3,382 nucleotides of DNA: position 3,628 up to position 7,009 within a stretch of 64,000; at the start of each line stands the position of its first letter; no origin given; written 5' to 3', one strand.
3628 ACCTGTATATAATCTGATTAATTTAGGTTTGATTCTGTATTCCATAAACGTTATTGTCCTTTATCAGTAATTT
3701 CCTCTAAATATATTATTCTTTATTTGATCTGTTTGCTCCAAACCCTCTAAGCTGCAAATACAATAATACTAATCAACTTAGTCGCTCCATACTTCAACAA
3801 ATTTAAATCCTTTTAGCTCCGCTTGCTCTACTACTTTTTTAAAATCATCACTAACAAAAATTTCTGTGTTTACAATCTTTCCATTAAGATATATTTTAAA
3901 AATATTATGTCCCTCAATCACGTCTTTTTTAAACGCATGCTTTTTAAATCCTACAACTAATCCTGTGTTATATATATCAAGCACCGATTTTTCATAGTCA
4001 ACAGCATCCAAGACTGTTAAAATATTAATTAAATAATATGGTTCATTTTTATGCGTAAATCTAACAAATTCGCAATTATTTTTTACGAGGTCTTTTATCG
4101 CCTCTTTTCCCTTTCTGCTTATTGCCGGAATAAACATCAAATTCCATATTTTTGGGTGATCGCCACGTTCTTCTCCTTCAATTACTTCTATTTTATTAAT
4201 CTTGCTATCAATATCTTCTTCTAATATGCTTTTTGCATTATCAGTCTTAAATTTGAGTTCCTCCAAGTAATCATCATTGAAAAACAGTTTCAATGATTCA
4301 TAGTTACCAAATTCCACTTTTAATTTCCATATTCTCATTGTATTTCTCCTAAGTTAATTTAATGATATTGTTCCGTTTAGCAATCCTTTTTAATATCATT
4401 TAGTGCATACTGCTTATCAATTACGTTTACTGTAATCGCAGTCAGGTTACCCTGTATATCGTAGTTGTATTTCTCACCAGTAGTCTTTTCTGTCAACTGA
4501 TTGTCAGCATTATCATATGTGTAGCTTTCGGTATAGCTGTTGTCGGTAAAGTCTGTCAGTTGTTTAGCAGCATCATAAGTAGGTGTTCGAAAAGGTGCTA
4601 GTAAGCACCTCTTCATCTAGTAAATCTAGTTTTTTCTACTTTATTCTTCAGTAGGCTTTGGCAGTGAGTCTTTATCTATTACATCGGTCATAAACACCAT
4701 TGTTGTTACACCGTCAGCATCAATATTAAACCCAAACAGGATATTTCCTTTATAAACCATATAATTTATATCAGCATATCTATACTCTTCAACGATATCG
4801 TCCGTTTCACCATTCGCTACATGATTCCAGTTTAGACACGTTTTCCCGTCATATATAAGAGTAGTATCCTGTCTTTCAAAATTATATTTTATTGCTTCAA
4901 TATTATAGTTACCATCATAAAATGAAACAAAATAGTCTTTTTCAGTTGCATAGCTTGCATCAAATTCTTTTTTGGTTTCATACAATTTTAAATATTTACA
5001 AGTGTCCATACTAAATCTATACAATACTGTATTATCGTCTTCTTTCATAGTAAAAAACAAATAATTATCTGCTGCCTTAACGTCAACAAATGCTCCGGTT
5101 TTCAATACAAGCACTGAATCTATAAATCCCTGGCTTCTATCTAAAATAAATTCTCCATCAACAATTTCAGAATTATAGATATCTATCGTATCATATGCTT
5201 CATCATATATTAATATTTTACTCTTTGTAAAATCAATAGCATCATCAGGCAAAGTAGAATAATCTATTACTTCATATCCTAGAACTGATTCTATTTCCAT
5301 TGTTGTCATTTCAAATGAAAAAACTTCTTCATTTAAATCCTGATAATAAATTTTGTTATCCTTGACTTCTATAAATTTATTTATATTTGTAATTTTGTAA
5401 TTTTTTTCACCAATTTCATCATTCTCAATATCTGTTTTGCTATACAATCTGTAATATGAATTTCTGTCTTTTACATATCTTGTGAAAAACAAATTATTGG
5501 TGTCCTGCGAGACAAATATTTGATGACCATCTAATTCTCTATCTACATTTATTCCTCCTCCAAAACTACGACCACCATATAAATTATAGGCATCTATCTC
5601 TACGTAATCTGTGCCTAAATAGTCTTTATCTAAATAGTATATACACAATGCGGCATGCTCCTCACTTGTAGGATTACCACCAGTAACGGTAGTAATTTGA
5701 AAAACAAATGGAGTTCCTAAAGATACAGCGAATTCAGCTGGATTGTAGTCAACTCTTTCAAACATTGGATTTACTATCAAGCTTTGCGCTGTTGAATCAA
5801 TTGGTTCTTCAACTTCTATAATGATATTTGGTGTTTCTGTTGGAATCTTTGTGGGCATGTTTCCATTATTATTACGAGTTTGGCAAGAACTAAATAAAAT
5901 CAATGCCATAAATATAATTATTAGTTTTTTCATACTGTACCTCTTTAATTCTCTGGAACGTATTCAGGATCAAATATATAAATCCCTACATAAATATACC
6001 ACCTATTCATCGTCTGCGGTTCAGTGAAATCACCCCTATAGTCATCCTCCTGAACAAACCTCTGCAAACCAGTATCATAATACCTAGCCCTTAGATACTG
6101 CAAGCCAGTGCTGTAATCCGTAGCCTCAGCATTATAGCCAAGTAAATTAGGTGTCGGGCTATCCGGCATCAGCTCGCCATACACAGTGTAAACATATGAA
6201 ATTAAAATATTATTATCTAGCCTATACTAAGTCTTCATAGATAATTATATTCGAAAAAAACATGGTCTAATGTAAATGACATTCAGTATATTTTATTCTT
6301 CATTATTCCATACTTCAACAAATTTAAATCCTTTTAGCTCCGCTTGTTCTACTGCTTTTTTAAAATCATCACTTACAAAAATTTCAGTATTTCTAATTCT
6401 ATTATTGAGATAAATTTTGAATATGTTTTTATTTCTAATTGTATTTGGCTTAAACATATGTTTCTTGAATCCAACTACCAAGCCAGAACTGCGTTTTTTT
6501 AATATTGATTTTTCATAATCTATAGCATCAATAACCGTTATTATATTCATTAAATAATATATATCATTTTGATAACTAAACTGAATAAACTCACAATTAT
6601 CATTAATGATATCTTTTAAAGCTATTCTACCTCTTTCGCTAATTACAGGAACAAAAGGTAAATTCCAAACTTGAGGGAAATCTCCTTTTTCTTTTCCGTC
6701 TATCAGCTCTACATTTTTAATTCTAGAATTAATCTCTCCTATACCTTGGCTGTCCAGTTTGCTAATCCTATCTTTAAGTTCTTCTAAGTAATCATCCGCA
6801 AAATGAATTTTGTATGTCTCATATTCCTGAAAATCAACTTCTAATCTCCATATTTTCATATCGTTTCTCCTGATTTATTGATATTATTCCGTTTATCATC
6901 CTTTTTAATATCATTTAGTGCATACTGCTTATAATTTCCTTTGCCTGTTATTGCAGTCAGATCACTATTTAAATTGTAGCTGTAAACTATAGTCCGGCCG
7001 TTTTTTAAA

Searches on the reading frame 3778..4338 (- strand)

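Call 36: search_protein_families(library=pfam, proteins=[window:3778-4338:-], max_evalue=0.001)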
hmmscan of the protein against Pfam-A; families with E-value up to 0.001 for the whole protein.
window:3778-4338:- (186 aa): 1 family
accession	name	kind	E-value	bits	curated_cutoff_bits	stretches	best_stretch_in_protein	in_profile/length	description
PF07791.16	Imm11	-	5e-15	55.8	22.1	1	97-183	103-192/194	Immunity protein family (Imm11)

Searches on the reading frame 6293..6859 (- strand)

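Call 36: search_protein_families(library=pfam, proteins=[window:6293-6859:-], max_evalue=0.001)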
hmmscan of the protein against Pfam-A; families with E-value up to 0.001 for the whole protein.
window:6293-6859:- (188 aa): 2 families
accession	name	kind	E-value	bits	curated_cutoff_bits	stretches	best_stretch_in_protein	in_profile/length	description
PF07791.16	Imm11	-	4.3e-15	56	22.1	1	33-183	34-192/194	Immunity protein family (Imm11)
PF15570.11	Imm43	-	0.00015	22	25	1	98-183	113-196/211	Immunity protein 43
